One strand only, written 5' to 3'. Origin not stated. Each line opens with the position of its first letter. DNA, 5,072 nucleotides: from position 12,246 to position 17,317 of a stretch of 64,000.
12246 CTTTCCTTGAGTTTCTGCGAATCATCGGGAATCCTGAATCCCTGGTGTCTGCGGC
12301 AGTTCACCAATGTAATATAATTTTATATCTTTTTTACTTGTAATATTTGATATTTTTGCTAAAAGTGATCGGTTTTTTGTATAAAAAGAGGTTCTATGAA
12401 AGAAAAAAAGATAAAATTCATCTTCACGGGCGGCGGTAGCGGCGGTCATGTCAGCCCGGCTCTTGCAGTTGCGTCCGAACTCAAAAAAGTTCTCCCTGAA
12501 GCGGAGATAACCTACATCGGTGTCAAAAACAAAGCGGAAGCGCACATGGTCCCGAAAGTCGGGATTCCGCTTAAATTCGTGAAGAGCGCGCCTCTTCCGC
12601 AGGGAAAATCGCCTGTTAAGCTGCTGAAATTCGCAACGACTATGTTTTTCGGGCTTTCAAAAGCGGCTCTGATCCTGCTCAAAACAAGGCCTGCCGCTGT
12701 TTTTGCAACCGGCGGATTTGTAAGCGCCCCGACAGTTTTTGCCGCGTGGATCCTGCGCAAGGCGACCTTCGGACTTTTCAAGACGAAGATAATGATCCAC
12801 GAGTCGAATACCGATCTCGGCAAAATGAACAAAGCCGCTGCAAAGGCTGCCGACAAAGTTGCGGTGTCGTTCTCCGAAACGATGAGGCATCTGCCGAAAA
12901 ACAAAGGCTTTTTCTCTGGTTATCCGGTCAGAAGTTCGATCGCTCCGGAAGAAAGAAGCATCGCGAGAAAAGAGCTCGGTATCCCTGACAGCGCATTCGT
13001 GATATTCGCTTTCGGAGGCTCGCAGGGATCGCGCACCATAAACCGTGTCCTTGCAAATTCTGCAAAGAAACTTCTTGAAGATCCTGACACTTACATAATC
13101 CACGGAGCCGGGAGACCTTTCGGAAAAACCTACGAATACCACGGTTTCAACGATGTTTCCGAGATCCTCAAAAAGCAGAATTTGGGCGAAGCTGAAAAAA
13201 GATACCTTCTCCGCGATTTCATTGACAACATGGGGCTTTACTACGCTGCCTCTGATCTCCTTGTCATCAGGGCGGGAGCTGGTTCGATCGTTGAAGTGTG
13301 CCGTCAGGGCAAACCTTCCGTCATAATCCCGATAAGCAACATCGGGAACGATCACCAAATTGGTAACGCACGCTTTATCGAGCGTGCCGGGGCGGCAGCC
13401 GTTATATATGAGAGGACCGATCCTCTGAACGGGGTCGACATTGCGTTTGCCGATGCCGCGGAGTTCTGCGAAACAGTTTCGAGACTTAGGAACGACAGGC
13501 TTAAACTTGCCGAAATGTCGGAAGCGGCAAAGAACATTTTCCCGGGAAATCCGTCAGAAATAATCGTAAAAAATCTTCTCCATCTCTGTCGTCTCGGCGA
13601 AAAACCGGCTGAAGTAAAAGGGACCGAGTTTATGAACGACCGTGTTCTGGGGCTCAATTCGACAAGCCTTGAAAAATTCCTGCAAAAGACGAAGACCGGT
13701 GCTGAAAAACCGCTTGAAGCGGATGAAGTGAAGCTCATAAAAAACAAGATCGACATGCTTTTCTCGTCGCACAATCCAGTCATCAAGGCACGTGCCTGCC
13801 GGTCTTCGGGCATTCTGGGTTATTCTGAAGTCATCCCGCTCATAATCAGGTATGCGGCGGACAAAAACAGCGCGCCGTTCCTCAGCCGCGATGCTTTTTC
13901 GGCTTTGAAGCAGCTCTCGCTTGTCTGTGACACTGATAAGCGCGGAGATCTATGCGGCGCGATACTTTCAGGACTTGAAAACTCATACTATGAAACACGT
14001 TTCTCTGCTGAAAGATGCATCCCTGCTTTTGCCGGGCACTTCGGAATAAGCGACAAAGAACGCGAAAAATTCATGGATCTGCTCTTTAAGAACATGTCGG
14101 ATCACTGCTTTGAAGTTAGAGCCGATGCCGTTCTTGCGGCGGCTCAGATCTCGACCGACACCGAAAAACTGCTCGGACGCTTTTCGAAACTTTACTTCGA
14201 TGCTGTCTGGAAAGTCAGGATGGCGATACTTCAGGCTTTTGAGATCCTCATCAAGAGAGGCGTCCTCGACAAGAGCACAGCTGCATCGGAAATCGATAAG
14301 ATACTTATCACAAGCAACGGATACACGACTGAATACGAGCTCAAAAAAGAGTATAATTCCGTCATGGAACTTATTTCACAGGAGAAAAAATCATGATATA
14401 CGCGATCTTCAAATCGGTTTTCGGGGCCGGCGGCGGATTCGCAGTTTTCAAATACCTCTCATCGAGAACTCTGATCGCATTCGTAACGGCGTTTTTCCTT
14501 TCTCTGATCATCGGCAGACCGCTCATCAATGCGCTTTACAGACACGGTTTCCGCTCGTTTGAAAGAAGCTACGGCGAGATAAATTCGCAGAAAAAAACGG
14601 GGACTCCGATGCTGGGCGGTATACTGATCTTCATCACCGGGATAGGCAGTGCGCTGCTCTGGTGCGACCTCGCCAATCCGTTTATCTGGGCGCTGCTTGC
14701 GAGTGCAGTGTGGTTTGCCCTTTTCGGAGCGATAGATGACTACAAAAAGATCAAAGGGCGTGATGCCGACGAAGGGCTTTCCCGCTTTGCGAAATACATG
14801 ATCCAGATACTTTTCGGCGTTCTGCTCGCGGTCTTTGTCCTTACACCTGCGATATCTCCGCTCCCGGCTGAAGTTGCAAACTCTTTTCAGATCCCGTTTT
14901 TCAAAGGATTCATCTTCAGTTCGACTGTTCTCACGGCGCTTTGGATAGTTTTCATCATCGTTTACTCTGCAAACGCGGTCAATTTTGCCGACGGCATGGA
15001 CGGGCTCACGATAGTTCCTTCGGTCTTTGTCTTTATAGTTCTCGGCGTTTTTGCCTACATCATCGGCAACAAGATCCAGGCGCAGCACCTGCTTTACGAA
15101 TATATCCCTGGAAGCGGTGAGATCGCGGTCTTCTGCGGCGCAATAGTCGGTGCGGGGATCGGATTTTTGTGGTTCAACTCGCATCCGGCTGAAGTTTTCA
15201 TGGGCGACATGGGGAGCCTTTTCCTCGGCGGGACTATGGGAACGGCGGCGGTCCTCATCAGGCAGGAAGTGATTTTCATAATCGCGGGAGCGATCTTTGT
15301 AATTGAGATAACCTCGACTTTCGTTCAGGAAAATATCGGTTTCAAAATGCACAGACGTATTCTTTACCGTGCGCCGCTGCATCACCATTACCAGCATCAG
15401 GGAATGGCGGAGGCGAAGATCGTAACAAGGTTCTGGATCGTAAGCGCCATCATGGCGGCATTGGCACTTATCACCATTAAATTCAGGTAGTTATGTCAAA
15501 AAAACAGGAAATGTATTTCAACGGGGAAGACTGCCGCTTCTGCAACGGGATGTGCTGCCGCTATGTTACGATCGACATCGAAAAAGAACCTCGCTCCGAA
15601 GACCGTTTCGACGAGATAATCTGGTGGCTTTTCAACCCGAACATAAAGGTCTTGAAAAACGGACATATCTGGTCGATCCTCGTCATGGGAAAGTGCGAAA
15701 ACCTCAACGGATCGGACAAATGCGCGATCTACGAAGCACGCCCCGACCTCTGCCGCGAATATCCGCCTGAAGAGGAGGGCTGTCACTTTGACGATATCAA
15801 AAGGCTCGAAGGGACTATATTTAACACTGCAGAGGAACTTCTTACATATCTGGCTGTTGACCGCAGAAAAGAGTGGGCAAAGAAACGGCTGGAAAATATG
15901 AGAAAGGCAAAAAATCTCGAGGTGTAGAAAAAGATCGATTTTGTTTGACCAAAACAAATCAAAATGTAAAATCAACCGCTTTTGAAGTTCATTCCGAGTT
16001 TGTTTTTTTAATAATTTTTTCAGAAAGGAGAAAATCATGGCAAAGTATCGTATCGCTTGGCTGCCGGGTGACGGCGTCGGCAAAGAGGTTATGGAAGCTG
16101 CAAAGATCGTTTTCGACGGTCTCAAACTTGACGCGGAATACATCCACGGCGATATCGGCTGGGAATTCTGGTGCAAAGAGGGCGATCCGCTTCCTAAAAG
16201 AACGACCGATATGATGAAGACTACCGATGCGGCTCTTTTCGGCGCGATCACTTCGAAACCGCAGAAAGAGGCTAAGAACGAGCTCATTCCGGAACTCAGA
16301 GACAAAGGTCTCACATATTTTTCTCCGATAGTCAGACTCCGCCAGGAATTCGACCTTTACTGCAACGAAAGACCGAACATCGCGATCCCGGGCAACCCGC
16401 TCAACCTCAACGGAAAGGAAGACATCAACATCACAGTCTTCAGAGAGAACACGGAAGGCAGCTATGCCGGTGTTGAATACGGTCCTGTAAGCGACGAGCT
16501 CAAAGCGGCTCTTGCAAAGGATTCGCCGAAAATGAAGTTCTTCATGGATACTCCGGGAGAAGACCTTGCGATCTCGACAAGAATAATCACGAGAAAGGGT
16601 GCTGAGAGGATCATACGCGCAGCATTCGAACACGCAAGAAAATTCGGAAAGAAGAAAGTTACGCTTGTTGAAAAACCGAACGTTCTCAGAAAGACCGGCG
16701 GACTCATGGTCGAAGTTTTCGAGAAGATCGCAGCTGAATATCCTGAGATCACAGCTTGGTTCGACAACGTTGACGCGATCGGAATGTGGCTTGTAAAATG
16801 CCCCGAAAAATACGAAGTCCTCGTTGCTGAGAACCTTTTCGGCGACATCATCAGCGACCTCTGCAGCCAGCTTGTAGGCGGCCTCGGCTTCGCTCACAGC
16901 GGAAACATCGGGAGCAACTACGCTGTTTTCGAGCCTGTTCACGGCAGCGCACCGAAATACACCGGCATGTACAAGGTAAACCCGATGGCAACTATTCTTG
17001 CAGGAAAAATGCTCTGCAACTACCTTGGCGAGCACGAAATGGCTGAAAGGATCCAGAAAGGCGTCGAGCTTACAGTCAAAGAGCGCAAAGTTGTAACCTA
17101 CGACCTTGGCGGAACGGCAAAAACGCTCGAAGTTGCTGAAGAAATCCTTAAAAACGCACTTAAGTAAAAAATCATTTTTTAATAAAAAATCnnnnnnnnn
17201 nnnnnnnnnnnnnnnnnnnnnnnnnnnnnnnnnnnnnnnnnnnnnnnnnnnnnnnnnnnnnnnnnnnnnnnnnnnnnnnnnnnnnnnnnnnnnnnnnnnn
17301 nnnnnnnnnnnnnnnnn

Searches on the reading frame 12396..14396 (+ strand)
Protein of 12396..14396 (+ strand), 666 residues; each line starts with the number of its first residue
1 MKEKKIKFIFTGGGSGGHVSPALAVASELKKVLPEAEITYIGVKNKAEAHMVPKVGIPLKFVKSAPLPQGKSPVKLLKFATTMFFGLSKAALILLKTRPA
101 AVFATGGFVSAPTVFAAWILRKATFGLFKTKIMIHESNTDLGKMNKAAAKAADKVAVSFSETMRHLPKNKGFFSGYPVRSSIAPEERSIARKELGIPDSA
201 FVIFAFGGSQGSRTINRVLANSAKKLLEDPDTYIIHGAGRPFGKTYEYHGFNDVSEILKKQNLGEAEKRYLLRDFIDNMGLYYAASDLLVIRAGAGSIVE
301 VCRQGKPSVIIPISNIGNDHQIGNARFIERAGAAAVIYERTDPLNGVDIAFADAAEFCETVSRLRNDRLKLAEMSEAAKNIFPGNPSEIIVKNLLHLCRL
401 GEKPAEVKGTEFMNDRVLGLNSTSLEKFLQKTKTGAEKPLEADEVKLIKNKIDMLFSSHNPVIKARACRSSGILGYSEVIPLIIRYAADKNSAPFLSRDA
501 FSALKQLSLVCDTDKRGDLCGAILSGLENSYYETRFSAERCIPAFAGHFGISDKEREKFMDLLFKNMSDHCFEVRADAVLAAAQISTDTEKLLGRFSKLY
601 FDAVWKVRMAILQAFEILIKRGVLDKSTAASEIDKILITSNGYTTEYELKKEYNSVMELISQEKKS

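Call 63: search_protein_families(library=pfam, proteins=[window:12396-14396:+], max_evalue=0.001)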
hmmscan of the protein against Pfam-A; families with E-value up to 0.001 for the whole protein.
window:12396-14396:+ (666 aa): 4 families
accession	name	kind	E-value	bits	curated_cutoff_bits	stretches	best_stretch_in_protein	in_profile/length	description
PF03033.26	Glyco_transf_28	-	1.1e-26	94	26.2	1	8-156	1-138/139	Glycosyltransferase family 28 N-terminal domain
PF04101.22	Glyco_tran_28_C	-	1.3e-22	81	22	1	202-377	1-153/166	Glycosyltransferase family 28 C-terminal domain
PF13646.12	HEAT_2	-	1e-05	26.2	27.7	0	453-506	6-57/88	HEAT repeats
PF02985.28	HEAT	-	0.00033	21.1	23.5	0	595-619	4-28/31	HEAT repeat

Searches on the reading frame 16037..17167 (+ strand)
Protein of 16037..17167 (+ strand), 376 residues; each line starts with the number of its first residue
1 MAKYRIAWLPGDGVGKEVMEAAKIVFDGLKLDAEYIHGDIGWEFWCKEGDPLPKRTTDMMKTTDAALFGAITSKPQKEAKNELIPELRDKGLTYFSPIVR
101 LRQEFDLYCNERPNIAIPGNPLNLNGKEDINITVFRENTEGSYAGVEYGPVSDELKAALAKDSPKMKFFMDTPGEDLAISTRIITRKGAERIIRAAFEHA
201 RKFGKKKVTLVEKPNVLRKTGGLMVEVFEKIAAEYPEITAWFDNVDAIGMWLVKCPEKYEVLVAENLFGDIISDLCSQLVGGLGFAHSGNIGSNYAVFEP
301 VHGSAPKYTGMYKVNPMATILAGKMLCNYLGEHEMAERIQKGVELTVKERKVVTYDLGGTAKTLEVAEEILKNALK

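Call 3: search_protein_families(library=pfam, proteins=[window:16037-17167:+], max_evalue=0.01)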
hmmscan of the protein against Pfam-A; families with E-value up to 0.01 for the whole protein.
window:16037-17167:+ (376 aa): 1 family
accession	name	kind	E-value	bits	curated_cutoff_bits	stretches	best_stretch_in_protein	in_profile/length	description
PF00180.25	Iso_dh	-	1.3e-82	278.3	27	1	6-370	2-348/348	Isocitrate/isopropylmalate dehydrogenase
